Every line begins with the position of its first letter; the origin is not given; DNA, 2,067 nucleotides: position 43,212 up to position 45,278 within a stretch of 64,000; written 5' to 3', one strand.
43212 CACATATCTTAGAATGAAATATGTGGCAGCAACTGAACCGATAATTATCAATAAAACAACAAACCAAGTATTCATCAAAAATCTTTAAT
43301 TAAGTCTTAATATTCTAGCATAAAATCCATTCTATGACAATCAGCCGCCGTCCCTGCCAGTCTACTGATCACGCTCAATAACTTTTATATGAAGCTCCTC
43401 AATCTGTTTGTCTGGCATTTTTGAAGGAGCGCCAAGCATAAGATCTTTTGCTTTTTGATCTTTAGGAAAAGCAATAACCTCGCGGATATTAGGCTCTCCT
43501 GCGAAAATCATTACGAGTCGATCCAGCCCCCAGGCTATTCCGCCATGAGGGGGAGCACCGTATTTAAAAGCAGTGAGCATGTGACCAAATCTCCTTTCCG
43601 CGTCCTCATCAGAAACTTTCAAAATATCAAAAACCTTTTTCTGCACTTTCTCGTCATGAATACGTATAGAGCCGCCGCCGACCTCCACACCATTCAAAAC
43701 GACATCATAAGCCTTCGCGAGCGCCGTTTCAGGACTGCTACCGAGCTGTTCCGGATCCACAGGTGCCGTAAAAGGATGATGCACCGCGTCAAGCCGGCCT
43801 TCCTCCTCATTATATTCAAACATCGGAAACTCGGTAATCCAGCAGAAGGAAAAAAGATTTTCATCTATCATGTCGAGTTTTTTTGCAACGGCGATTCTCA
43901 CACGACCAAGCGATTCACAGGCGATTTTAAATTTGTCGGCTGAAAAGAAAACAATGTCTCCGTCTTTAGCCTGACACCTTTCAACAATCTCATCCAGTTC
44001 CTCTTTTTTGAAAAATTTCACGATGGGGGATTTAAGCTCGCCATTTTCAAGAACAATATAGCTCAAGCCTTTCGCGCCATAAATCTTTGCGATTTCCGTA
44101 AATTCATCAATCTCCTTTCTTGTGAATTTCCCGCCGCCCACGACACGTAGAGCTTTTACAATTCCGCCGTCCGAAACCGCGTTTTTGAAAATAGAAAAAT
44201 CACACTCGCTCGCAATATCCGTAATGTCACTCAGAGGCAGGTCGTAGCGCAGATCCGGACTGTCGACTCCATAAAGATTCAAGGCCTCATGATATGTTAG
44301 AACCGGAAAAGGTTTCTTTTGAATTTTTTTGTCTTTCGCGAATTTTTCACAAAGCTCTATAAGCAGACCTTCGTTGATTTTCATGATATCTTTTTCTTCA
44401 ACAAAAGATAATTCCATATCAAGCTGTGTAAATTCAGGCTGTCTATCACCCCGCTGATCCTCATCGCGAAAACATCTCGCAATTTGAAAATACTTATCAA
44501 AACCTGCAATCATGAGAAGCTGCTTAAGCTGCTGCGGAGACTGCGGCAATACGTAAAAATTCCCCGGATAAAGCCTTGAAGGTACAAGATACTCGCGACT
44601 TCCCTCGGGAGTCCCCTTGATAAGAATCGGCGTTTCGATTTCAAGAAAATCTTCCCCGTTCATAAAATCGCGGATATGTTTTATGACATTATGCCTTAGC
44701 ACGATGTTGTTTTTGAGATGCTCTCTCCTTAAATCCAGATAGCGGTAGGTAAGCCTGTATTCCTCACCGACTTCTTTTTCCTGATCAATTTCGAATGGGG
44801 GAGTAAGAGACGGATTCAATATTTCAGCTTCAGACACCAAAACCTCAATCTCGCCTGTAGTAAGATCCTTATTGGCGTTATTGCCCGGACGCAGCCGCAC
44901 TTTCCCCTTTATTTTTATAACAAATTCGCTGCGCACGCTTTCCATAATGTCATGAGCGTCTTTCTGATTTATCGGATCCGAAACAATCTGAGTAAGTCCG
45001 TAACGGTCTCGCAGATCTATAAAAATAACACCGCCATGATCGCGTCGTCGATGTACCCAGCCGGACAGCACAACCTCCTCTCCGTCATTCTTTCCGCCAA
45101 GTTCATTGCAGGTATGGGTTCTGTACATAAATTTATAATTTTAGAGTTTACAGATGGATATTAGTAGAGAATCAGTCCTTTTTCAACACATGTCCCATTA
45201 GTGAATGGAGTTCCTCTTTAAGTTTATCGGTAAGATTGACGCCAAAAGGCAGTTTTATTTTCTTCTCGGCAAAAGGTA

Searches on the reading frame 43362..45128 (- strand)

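Call 68: search_protein_families(library=pfam, proteins=[window:43362-45128:-], max_evalue=0.00001)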
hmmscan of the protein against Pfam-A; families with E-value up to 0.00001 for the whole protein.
window:43362-45128:- (588 aa): 3 families
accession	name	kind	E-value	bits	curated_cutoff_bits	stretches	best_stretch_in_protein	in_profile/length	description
PF00152.25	tRNA-synt_2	-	1.6e-117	392.4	25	1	122-558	2-308/308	tRNA synthetases class II (D, K and N)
PF02938.19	GAD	-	1.3e-28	99.5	23.4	1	314-407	1-95/95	GAD domain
PF01336.31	tRNA_anti-codon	-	9.7e-18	64.3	27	1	19-104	1-75/75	OB-fold nucleic acid binding domain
